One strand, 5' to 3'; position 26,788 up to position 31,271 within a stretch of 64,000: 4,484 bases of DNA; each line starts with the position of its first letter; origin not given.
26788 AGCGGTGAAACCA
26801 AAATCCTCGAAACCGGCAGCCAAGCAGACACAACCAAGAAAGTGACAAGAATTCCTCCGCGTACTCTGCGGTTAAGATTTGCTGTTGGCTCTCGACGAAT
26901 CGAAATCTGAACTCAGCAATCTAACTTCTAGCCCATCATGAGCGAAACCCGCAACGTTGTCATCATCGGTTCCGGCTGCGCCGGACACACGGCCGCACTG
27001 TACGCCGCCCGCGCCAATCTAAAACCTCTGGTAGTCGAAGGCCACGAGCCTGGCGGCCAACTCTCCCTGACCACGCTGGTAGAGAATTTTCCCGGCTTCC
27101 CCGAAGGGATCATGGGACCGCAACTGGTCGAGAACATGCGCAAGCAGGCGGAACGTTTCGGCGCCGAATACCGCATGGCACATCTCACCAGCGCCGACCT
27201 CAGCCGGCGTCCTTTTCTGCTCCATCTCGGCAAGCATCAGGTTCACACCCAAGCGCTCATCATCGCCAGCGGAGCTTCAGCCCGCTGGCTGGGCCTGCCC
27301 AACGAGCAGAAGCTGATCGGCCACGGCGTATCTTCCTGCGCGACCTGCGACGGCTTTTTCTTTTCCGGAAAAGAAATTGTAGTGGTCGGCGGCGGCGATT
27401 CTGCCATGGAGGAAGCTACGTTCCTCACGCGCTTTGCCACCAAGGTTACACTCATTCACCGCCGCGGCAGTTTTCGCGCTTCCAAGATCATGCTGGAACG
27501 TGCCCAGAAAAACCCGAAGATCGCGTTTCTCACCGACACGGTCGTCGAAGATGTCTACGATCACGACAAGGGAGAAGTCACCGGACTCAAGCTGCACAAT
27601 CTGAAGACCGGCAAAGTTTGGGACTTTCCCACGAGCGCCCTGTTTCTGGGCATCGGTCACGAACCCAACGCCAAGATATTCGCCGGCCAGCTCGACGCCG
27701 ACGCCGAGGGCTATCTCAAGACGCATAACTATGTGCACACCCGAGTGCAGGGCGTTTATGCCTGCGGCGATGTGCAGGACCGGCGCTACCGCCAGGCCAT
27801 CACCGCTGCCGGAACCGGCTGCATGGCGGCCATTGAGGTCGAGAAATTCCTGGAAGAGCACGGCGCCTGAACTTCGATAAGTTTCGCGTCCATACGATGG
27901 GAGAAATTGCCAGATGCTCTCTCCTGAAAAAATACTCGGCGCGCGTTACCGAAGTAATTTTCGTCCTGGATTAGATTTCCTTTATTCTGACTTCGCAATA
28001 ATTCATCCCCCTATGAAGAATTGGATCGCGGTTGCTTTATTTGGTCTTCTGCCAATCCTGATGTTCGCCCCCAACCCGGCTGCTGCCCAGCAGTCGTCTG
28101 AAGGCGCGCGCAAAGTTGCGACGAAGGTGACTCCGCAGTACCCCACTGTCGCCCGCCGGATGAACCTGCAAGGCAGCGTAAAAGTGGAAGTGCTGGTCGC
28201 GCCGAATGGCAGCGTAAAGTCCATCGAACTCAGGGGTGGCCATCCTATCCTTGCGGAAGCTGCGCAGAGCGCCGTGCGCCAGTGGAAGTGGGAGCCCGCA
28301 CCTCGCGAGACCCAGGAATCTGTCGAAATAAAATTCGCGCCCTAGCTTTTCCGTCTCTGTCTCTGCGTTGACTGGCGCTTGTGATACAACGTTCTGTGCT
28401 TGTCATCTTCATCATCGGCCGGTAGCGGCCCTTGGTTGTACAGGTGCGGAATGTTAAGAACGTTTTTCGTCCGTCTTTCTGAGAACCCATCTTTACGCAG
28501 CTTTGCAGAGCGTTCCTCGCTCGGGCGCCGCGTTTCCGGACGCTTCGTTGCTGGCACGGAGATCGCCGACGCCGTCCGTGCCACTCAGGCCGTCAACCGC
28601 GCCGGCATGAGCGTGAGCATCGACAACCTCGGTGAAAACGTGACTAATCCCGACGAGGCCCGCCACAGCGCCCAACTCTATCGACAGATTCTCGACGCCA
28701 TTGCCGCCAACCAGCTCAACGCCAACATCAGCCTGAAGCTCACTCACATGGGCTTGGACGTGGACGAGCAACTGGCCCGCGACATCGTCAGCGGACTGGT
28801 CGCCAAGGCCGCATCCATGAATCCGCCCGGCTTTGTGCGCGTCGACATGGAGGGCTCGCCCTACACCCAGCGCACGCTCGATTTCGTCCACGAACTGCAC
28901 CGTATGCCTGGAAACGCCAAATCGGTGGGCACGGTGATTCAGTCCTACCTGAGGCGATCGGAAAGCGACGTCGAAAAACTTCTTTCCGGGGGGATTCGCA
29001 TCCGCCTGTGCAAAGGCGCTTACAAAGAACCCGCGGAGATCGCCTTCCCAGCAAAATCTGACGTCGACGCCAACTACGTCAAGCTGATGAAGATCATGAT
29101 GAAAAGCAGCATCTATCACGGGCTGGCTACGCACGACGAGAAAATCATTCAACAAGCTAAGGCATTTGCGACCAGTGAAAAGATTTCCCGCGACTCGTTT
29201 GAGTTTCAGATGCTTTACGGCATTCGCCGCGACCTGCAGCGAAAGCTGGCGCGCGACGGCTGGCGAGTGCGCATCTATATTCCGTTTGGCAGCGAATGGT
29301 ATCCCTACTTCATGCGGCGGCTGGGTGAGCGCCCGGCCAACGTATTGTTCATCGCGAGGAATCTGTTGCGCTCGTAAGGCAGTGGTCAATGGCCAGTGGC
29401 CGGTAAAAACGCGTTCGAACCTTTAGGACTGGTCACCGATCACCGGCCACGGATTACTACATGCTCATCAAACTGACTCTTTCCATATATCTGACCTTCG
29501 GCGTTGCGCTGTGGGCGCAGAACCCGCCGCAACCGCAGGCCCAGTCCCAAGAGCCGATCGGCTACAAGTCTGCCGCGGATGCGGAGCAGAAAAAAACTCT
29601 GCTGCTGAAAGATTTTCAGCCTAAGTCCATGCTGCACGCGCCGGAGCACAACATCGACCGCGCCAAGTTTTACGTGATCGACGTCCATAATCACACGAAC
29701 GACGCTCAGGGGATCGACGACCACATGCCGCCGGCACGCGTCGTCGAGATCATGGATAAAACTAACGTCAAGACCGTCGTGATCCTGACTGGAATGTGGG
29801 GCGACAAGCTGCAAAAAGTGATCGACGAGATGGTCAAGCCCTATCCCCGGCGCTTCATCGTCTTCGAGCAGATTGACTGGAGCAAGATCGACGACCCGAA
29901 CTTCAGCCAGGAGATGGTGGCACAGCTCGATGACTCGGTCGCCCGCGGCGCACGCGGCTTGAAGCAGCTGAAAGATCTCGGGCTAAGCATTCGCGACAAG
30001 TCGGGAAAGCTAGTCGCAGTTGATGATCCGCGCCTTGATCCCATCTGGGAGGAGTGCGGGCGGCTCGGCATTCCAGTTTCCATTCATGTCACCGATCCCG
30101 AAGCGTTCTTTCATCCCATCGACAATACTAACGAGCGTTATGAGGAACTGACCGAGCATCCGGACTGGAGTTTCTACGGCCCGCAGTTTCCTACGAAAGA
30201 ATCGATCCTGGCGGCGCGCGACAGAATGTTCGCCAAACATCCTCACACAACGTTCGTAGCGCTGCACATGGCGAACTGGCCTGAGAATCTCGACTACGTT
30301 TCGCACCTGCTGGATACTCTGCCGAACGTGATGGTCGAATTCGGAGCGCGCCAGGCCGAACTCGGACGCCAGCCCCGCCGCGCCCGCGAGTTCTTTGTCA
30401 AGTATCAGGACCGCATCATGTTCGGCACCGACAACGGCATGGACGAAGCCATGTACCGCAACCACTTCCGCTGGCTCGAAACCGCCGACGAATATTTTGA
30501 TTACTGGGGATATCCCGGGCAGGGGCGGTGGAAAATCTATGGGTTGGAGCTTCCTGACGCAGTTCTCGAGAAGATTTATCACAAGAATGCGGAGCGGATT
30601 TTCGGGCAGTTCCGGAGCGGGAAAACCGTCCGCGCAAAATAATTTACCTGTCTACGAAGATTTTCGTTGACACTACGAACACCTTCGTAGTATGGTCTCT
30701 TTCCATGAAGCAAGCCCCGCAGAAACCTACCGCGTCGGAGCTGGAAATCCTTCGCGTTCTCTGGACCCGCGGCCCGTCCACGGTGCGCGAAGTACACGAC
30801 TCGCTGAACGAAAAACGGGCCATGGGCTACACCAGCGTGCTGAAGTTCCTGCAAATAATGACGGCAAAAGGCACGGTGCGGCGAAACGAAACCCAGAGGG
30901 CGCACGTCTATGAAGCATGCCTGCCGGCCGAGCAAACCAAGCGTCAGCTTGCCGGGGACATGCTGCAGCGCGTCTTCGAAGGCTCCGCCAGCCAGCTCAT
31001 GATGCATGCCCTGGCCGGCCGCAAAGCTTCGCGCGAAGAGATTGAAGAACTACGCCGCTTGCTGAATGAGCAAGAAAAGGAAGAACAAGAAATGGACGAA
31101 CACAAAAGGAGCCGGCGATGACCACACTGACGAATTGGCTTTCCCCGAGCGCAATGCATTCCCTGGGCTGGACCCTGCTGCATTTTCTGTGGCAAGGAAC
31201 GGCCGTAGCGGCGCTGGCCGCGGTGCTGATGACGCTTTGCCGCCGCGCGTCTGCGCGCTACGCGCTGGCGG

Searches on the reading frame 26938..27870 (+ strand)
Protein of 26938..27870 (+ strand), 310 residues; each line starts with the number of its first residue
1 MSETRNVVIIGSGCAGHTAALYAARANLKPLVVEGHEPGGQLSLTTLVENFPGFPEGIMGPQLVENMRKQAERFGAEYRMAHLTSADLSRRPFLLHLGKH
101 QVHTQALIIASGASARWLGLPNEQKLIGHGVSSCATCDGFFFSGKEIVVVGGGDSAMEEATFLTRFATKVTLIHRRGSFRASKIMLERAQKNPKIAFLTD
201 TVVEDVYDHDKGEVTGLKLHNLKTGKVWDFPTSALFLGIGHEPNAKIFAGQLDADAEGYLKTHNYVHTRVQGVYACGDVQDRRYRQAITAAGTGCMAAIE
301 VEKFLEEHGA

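Call 76: search_protein_families(library=pfam, proteins=[window:26938-27870:+], max_evalue=0.00001)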
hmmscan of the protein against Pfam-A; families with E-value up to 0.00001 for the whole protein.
window:26938-27870:+ (310 aa): 8 families
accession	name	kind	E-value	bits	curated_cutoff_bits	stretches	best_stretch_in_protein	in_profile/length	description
PF07992.20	Pyr_redox_2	-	2.9e-48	165.2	26.1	1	6-294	2-291/291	Pyridine nucleotide-disulphide oxidoreductase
PF00070.33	Pyr_redox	-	1.8e-20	73.7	22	1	147-220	2-80/82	Pyridine nucleotide-disulphide oxidoreductase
PF13738.12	Pyr_redox_3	-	1.8e-15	57.4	30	1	91-277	112-305/305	Pyridine nucleotide-disulphide oxidoreductase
PF00890.30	FAD_binding_2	-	4.6e-08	33.1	20.4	0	7-41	2-37/414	FAD binding domain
PF01266.30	DAO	-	8.2e-07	29.3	27.9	0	7-41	2-38/353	FAD dependent oxidoreductase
PF12831.13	FAD_oxidored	-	1.7e-06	28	27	0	7-45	2-41/416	FAD dependent oxidoreductase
PF01946.23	Thi4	-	4.6e-06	26.5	26.2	0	6-36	19-50/235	Thi4 family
PF03486.20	HI0933_like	-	6.9e-06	26.1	50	0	6-37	2-33/244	HI0933-like protein Rossmann domain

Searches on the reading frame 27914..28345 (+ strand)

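Call 76: search_protein_families(library=pfam, proteins=[window:27914-28345:+], max_evalue=0.00001)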
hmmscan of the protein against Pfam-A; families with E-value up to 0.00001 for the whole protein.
window:27914-28345:+ (143 aa): 1 family
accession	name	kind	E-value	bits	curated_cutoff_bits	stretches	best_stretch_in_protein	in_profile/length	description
PF03544.19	TonB_C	-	8.8e-20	71.4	24.6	1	74-141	3-71/79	Gram-negative bacterial TonB protein C-terminal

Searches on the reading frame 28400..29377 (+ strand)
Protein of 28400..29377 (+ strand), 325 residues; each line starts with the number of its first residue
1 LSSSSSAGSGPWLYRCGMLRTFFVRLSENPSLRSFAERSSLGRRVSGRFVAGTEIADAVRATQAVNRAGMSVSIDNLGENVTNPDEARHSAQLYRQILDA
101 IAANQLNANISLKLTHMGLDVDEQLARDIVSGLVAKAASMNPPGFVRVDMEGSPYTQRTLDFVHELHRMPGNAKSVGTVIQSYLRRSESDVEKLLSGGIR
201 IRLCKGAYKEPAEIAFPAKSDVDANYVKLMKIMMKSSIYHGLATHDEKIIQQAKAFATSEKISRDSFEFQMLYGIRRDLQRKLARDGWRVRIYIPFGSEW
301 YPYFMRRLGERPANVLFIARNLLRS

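Call 76: search_protein_families(library=pfam, proteins=[window:28400-29377:+], max_evalue=0.00001)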
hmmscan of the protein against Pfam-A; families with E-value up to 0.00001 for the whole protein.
window:28400-29377:+ (325 aa): 1 family
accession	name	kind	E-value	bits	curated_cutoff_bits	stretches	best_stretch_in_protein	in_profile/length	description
PF01619.24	Pro_dh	-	4.6e-35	122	27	1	60-319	3-277/278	Proline dehydrogenase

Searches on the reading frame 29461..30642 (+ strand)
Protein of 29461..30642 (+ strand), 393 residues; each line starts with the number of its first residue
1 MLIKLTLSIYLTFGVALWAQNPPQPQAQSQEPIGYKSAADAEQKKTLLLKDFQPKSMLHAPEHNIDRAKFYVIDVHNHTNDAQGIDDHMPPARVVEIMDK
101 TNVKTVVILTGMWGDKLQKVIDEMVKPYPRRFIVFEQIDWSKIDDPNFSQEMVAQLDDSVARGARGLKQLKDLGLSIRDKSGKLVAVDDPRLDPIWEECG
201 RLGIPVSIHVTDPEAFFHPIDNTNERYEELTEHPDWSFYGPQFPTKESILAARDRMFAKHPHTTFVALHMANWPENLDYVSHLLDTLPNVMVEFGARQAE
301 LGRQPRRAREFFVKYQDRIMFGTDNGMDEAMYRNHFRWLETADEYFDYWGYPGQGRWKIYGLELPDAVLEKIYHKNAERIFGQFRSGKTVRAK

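Call 76: search_protein_families(library=pfam, proteins=[window:29461-30642:+], max_evalue=0.00001)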
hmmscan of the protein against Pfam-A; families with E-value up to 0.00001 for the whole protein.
window:29461-30642:+ (393 aa): 1 family
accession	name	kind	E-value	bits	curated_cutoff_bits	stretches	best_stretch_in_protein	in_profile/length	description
PF04909.20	Amidohydro_2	-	5e-27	95.8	26.4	1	139-382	85-288/289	Amidohydrolase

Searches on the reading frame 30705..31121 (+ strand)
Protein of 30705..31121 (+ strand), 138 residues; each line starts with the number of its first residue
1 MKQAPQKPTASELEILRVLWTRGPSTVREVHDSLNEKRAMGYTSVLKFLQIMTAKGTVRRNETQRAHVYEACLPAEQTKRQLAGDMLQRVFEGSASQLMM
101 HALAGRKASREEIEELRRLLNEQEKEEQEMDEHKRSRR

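Call 76: search_protein_families(library=pfam, proteins=[window:30705-31121:+], max_evalue=0.00001)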
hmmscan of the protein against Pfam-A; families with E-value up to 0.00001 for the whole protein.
window:30705-31121:+ (138 aa): 1 family
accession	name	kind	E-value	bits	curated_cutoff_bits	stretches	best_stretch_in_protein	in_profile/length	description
PF03965.22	Penicillinase_R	-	4e-28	98.5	22.6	1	9-122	2-115/115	Penicillinase repressor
